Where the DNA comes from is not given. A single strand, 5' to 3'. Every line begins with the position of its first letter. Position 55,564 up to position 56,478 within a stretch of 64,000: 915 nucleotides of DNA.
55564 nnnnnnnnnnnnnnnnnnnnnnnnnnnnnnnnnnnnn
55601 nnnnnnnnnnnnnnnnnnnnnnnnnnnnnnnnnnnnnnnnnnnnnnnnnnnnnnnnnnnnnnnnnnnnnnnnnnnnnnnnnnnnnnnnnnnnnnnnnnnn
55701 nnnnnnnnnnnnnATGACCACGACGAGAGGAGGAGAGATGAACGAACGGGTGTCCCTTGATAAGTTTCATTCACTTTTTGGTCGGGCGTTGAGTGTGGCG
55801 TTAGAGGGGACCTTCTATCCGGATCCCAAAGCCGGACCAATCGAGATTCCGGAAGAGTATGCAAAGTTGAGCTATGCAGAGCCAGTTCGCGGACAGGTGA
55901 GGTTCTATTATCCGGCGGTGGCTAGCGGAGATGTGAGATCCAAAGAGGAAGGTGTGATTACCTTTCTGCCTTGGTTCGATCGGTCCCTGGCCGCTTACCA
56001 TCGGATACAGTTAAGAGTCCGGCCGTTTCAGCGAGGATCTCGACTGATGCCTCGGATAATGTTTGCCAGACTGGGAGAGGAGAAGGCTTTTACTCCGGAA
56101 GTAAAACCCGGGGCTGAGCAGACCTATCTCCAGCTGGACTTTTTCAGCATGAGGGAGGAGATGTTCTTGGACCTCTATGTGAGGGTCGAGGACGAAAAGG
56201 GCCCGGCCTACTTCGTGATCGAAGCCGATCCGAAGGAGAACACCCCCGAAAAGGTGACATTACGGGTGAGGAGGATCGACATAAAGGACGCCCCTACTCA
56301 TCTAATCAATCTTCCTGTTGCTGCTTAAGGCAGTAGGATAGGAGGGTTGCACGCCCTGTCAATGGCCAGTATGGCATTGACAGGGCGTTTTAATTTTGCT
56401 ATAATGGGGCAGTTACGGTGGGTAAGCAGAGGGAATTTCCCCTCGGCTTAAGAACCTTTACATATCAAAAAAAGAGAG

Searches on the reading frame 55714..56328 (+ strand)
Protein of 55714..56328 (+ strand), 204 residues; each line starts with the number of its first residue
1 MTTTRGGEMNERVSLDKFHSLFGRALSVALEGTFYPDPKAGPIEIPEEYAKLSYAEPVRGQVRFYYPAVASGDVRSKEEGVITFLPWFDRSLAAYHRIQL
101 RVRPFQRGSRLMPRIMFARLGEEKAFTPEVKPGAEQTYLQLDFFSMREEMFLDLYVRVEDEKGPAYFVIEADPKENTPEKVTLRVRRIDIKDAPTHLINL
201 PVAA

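Call 4: search_protein_families(library=pfam, proteins=[window:55714-56328:+], max_evalue=0.1)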
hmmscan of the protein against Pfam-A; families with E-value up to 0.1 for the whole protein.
window:55714-56328:+ (204 aa): 1 family
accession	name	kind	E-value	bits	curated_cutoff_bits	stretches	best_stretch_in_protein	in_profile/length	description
PF08722.17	Tn7_TnsA-like_N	-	0.067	14.2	26.5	0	135-179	9-56/85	TnsA-like endonuclease N terminal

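Call 6: search_protein_families(library=phrogs, proteins=[window:55714-56328:+], max_evalue=0.1)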
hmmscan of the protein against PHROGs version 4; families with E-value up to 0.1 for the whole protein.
window:55714-56328:+ (204 aa): 0 families

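Call 7: search_protein_families(library=ncbifam, proteins=[window:55714-56328:+], max_evalue=0.1)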
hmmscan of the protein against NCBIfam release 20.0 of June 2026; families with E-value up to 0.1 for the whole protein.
window:55714-56328:+ (204 aa): 0 families

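Call 8: search_protein_families(library=padloc, proteins=[window:55714-56328:+], max_evalue=0.1)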
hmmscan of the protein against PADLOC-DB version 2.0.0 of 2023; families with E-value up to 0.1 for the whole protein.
window:55714-56328:+ (204 aa): 0 families

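Call 14: find_homologous_proteins(query=window:55714-56328:+)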
Query window:55714-56328:+ (204 aa): 5 proteins with E <= 0.001 among 106 candidates.
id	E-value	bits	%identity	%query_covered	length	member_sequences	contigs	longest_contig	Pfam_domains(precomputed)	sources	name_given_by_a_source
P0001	2.1e-131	454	100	100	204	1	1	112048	-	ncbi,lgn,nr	ncbi:MAG: hypothetical protein Q7S32_03720 [bacterium]|nr:hypothetical protein [bacterium]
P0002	1.0e-37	148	42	97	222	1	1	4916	-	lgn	-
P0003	4.7e-22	97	37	92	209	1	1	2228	-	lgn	-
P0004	1.3e-19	89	39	71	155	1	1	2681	-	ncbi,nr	ncbi:MAG: hypothetical protein HYT65_02385, partial [Candidatus Yanofskybacteria bacterium]|nr:hypot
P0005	6.5e-18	83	36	89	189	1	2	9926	-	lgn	-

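Call 17: find_encoding_contigs(protein=P0002, flank=10000)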
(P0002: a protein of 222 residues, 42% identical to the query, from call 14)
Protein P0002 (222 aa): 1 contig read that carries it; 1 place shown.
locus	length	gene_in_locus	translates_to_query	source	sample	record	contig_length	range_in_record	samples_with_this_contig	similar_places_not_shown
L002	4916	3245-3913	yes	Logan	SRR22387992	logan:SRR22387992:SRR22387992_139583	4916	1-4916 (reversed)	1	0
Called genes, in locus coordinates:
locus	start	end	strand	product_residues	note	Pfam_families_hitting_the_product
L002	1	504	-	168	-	?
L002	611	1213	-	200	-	PF01936:NYN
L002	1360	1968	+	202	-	PF00293:NUDIX (faint)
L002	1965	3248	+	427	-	PF12706:Lactamase_B_2 (faint), PF10996:Beta-Casp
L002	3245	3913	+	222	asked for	-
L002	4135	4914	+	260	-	?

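Call 18: find_encoding_contigs(protein=P0005, flank=10000)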
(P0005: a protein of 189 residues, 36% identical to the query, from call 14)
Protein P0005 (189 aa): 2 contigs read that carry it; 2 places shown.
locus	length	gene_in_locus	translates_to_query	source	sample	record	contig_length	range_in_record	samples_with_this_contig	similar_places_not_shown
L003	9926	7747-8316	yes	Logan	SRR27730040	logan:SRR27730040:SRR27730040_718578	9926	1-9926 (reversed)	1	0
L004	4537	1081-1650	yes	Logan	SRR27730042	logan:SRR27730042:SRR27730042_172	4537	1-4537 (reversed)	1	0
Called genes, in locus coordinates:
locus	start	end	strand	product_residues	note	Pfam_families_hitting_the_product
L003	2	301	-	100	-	?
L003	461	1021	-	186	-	PF01135:PCMT, PF01209:Ubie_methyltran, PF05175:MTS, PF13847:Methyltransf_31, PF08241:Methyltransf_11, PF13649:Methyltransf_25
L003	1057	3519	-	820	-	PF00521:DNA_topoisoIV, PF03989:DNA_gyraseA_C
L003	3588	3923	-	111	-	-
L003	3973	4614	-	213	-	PF13483:Lactamase_B_3, PF12706:Lactamase_B_2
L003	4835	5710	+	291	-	PF00575:S1 (weak), PF21710:Spt6_S1 (faint), PF23459:S1_RRP5 (faint), PF00575:S1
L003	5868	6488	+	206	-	-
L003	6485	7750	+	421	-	PF10996:Beta-Casp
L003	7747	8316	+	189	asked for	-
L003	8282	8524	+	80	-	-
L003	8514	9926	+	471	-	?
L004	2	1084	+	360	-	?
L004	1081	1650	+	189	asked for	-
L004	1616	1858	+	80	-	-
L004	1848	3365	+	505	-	-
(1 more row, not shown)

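Call 19: find_encoding_contigs(protein=P0004, flank=10000)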
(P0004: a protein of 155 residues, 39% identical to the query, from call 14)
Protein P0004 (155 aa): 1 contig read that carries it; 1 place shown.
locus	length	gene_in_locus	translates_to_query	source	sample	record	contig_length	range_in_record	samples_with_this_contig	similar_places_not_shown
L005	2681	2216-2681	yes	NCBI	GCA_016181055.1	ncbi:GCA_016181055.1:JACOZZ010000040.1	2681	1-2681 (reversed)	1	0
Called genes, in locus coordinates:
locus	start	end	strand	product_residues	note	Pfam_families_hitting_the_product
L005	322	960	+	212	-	-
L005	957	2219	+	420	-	PF16661:Lactamase_B_6 (weak), PF10996:Beta-Casp (weak)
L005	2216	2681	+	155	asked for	?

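Call 20: find_encoding_contigs(protein=P0003, flank=10000)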
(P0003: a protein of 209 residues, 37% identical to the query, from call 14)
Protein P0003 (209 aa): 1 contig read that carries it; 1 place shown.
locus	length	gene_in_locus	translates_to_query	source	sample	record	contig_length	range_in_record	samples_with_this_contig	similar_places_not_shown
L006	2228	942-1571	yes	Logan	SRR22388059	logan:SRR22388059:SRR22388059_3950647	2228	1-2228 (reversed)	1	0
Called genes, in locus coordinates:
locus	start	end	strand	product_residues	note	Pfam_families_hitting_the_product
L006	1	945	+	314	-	?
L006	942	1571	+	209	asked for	-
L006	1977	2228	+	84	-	?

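Call 77: predict_structure(alignment_id=A6)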
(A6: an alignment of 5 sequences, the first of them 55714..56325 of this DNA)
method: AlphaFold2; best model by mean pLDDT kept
length: 204 residues; sequences in the alignment: 5
mean_pLDDT: 75.3   pTM: 0.75
mean pLDDT of the five models: 75.3, 72.6, 72.0, 71.7, 46.4
residues with pLDDT >= 90: 27; 70-90: 117; 50-70: 43; < 50: 17
segments of 3 or more residues with pLDDT < 50: 1-10, 145-148, 202-204
pLDDT, mean of each block of 10 residues (from residue 1): 35 84 84 77 77 71 87 79 85 79 69 78 77 61 49 84 86 82 91 85 42
secondary structure, 60 per line:
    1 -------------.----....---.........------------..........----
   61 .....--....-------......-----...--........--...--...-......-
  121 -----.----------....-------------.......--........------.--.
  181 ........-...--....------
elements in order: E19-22 E26-34 H47-52 E53-56 E61-65 E68-71 E79-84 E95-102 E105-107 E110-112 E114-119 E137-140 E154-160 E163-170 E180-188 H195-198

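Call 81: fold_search(model_id=the predicted structure, library=pdb)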
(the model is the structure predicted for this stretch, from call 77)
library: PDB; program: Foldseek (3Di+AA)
matches with E <= 10: 614; with E <= 0.001: 0
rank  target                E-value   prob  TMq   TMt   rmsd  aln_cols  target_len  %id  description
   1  6grq_A                1.7e-01  0.11  0.19  0.09  20.9       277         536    6  Paired immunoglobulin-like receptor B (PirB) or Leukocyte immunoglobulin-like receptor subfamily B member 3 (LILRB3) f (released 2019-02-06)
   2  2q3x_B                2.0e-01  0.30  0.24  0.30   9.5       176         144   10  The RIM1alpha C2B domain (released 2007-08-28)
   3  4ei0_A                3.1e-01  0.08  0.17  0.13  20.5       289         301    8  Crystal structure of a DUF4466 family protein (PARMER_03218) from Parabacteroides merdae ATCC 43184 at 2.00 A resoluti (released 2012-05-30)
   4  7qm2_D                3.4e-01  0.13  0.21  0.25  18.9       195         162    6  Crystal structure of the PP1/PTG/beta-cyclodextrin ternary complex (released 2022-11-02)
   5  4x9g_A                3.6e-01  0.08  0.18  0.11  20.0       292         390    9  Crystal structure of Dscam1 isoform 6.44, N-terminal four Ig domains (released 2015-12-16)
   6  3rbs                  3.8e-01  0.12  0.22  0.22  21.3       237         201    7  Crystal structure of the myomesin domains 10 and 11 (released 2012-03-07)
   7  1n0s_A                4.4e-01  0.06  0.13  0.15  16.9       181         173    8  ENGINEERED LIPOCALIN FLUA IN COMPLEX WITH FLUORESCEIN (released 2003-08-05)
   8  3gaq_A                4.7e-01  0.06  0.14  0.16  15.9       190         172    9  Female-specific Histamine-Binding Protein, D24R Mutant (released 2010-02-23)
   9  9zk3_B                4.9e-01  0.21  0.18  0.25  14.2       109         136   10  Crystal structure of a C2 domain containing protein from Trichomonas vaginalis (released 2025-12-17)
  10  9zk1_C                5.2e-01  0.23  0.20  0.27  13.8       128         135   10  Crystal structure of a calcium bound C2 domain containing protein from Trichomonas vaginalis (P21 form) (released 2025-12-17)
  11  4x8x_A                5.2e-01  0.05  0.16  0.10  20.9       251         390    8  Crystal structure of Dscam1 isoform 1.9, N-terminal four Ig domains (released 2015-12-16)
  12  4q6u_A                5.7e-01  0.05  0.13  0.11  15.2       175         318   14  Crystal structure of a putative uncharacterized protein from Mycobacterium tuberculosis (released 2014-06-18)
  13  9faf_C                6.1e-01  0.07  0.16  0.17  15.8       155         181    7  Human adenovirus type 36 fiber knob in complex with 4-O,5-N-diacetylneuraminic acid (released 2025-01-22)
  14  4q6u_B                6.4e-01  0.04  0.14  0.10  15.0       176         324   17  Crystal structure of a putative uncharacterized protein from Mycobacterium tuberculosis (released 2014-06-18)
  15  1mm4_MODEL_1_A        6.4e-01  0.03  0.13  0.15  17.4       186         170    8  Solution NMR structure of the outer membrane enzyme PagP in DPC micelles (released 2002-09-13)
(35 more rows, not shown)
